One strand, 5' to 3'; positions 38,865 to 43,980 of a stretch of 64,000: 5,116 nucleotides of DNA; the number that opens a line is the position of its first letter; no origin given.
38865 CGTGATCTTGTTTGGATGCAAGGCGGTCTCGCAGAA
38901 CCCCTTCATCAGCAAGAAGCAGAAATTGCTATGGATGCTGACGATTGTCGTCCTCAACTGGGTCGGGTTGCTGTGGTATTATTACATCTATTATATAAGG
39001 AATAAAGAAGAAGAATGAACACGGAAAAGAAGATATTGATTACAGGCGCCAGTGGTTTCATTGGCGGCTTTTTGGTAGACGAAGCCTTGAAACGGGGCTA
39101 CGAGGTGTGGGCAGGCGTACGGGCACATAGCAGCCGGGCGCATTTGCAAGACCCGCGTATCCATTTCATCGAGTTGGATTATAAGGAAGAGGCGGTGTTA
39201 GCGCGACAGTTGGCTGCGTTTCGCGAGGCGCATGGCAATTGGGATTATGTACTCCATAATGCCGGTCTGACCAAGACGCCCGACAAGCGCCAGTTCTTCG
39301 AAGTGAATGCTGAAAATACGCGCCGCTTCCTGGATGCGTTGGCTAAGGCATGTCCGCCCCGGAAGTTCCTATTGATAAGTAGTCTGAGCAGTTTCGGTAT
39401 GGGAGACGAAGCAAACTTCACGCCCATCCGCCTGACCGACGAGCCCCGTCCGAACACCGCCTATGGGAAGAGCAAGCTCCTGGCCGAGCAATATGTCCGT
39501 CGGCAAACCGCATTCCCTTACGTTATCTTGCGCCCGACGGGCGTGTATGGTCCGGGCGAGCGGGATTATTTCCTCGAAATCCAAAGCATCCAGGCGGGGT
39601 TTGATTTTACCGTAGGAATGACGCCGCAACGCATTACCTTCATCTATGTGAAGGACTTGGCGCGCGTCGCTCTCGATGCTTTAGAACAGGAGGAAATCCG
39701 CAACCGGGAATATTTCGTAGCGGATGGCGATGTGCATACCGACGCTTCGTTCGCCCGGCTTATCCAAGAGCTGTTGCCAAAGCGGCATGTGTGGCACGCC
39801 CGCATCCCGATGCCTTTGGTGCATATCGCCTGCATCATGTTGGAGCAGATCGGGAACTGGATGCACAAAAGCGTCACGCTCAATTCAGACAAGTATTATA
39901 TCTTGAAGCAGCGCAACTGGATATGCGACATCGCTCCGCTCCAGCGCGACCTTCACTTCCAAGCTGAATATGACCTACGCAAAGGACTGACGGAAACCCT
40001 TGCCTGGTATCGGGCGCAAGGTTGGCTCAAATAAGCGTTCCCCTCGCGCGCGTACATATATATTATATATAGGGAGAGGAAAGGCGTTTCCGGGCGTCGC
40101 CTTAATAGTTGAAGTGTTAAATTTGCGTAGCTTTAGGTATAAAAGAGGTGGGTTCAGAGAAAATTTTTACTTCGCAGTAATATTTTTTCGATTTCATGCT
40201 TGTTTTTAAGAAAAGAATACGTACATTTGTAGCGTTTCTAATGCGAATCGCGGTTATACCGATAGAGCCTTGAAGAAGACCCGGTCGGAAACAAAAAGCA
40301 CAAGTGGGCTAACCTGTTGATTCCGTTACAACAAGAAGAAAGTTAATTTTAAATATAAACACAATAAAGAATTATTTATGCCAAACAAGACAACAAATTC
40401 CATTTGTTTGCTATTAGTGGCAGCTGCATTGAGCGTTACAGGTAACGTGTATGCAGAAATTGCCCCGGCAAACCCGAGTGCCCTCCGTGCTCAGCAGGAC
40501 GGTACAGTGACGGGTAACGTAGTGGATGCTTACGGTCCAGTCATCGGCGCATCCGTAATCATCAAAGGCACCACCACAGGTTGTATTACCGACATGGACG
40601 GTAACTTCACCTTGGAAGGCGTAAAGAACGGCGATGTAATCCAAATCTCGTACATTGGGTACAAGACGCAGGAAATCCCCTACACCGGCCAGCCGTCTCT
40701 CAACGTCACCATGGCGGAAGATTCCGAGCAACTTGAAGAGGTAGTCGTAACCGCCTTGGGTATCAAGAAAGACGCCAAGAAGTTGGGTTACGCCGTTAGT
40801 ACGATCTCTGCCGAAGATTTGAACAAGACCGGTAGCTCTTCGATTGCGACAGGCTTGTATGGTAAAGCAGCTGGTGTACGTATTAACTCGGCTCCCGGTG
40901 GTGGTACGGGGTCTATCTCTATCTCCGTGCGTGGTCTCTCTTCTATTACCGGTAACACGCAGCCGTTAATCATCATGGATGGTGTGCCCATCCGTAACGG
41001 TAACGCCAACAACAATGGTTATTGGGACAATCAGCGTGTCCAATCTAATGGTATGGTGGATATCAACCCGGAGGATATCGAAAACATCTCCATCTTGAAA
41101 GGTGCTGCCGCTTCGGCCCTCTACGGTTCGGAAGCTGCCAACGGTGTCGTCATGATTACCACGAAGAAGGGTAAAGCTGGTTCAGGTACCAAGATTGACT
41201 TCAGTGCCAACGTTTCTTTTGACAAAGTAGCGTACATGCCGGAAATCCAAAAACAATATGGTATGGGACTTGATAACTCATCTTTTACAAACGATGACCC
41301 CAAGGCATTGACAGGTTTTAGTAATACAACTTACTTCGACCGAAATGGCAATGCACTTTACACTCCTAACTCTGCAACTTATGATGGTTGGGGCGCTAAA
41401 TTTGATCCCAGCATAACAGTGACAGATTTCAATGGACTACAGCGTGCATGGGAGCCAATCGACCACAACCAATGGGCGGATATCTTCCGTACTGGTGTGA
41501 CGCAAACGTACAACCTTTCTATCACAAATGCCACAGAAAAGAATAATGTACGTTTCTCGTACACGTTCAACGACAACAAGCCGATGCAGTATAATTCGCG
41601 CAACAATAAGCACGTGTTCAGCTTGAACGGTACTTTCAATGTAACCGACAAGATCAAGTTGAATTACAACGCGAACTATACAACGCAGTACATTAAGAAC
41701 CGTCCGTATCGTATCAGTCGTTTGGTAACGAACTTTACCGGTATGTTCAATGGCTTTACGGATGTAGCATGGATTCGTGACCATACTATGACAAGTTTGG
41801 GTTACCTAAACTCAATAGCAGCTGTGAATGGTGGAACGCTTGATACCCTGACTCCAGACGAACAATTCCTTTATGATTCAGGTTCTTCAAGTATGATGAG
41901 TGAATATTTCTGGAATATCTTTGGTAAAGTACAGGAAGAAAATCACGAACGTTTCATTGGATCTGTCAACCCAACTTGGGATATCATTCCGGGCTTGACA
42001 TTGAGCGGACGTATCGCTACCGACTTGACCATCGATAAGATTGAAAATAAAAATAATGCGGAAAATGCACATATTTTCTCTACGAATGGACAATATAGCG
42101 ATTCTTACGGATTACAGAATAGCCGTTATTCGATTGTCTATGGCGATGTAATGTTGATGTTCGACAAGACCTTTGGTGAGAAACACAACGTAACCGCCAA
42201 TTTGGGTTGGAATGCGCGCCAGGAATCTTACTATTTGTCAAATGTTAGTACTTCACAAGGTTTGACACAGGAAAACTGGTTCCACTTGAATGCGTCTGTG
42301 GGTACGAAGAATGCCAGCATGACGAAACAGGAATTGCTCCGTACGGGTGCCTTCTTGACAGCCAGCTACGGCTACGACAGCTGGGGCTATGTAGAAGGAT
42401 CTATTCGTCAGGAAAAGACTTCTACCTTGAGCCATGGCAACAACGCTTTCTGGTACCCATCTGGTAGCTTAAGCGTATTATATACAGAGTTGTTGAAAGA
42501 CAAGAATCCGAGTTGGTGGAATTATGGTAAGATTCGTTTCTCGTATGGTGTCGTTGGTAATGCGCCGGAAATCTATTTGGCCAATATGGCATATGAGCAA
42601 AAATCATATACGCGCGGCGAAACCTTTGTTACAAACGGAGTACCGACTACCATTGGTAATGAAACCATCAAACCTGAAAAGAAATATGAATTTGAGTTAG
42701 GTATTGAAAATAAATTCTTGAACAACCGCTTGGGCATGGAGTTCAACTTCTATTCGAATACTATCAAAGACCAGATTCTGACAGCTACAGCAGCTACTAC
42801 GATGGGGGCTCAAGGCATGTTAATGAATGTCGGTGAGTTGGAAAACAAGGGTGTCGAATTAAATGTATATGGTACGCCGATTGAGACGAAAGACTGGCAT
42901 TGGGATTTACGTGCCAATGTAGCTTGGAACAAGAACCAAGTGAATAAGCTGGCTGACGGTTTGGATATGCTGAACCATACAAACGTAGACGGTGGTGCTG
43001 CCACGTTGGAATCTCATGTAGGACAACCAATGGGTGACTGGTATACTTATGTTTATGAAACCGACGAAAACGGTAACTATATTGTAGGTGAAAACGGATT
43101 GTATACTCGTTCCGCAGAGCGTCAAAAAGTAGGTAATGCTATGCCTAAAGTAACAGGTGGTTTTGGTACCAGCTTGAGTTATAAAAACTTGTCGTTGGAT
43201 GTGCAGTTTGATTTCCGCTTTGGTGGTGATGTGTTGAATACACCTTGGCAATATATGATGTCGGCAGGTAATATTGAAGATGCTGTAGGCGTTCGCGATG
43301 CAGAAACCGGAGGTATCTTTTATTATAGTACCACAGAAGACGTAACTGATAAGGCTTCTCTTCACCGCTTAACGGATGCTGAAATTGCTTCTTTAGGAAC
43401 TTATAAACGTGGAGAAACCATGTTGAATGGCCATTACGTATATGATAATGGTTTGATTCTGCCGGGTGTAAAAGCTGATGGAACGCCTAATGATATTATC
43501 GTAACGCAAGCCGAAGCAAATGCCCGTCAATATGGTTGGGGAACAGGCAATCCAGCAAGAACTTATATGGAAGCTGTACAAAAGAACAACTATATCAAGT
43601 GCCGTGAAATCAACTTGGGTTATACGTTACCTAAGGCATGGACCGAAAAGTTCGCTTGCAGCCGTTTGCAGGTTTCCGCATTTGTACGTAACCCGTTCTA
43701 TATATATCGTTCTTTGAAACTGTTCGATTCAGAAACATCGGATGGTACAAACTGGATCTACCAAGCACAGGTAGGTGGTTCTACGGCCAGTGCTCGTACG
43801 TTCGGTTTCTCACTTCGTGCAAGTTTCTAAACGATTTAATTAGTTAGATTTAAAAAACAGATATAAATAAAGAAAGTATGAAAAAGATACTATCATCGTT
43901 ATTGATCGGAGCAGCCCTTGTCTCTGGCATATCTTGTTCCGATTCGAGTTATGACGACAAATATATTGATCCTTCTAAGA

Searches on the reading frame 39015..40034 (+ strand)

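Call 10: search_protein_families(library=pfam, proteins=[window:39015-40034:+], max_evalue=0.01)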
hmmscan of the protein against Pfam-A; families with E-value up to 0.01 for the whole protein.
window:39015-40034:+ (339 aa): 9 families
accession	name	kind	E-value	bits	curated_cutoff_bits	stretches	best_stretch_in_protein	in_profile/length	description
PF01370.27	Epimerase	-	8.8e-33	114.1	20.9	1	7-232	1-236/240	NAD dependent epimerase/dehydratase family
PF16363.11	GDP_Man_Dehyd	-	3.1e-18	66.7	27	1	8-327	1-331/332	GDP-mannose 4,6 dehydratase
PF04321.23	RmlD_sub_bind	-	5.1e-17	62.3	27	1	6-254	2-231/287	RmlD substrate binding domain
PF13460.12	NAD_binding_10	-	7.9e-15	55.6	27.2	1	11-224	1-182/184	NAD(P)H-binding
PF07993.18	NAD_binding_4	-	1.9e-14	53.9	20.1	1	9-182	1-210/258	Male sterility protein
PF01073.25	3Beta_HSD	-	8.3e-13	48.4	22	1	8-246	1-260/280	3-beta hydroxysteroid dehydrogenase/isomerase family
PF00106.31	adh_short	-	1e-07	32.1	26.6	1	5-102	1-101/195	short chain dehydrogenase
PF05368.20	NmrA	-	1.1e-06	28.9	27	1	4-66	2-67/298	NmrA-like family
PF13561.12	adh_short_C2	-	0.0011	19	27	1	28-108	20-103/236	Enoyl-(Acyl carrier protein) reductase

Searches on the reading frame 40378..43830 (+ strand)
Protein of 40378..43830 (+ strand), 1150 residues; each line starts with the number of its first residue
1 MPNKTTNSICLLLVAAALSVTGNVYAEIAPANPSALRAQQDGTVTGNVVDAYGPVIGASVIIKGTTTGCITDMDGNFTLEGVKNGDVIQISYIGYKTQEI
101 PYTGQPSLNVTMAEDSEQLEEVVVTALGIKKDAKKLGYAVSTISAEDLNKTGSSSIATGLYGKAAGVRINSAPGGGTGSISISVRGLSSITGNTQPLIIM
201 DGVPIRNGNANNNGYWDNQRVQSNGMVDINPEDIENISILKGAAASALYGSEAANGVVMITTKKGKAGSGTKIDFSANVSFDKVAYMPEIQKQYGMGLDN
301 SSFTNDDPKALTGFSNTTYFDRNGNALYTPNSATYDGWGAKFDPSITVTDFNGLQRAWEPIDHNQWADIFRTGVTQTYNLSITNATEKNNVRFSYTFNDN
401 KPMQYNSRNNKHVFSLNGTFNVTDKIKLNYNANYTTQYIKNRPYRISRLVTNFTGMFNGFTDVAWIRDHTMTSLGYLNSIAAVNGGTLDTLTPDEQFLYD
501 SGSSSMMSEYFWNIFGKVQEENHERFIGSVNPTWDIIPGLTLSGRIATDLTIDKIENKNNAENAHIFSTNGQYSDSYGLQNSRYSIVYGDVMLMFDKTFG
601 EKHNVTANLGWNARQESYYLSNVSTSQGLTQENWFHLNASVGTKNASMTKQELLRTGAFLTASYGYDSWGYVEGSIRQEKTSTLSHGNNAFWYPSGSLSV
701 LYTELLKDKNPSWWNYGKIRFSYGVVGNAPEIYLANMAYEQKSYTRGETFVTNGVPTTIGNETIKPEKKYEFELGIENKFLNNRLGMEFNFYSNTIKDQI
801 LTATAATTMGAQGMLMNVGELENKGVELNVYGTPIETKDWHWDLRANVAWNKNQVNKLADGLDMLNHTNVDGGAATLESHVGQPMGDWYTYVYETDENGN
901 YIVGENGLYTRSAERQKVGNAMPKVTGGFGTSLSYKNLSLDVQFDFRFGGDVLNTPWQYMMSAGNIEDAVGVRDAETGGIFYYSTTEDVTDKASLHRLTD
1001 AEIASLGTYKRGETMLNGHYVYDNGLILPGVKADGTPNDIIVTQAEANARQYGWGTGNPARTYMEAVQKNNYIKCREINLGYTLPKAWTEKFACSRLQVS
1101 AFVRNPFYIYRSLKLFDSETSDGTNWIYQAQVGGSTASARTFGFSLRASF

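Call 10: search_protein_families(library=pfam, proteins=[window:40378-43830:+], max_evalue=0.01)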
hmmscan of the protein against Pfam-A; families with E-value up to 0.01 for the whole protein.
window:40378-43830:+ (1150 aa): 4 families
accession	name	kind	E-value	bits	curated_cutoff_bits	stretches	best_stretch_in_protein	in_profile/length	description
PF07715.20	Plug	-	6e-20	72.2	23.9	1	134-257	3-107/107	TonB-dependent Receptor Plug Domain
PF13715.12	CarbopepD_reg_2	-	6e-19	68.3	32.2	1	44-124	1-88/88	CarboxypepD_reg-like domain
PF13620.12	CarboxypepD_reg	-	1.1e-08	35.7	32.3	1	43-103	1-68/82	Carboxypeptidase regulatory-like domain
PF18911.6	PKD_4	-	0.0078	16.7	27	0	373-431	17-73/85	PKD domain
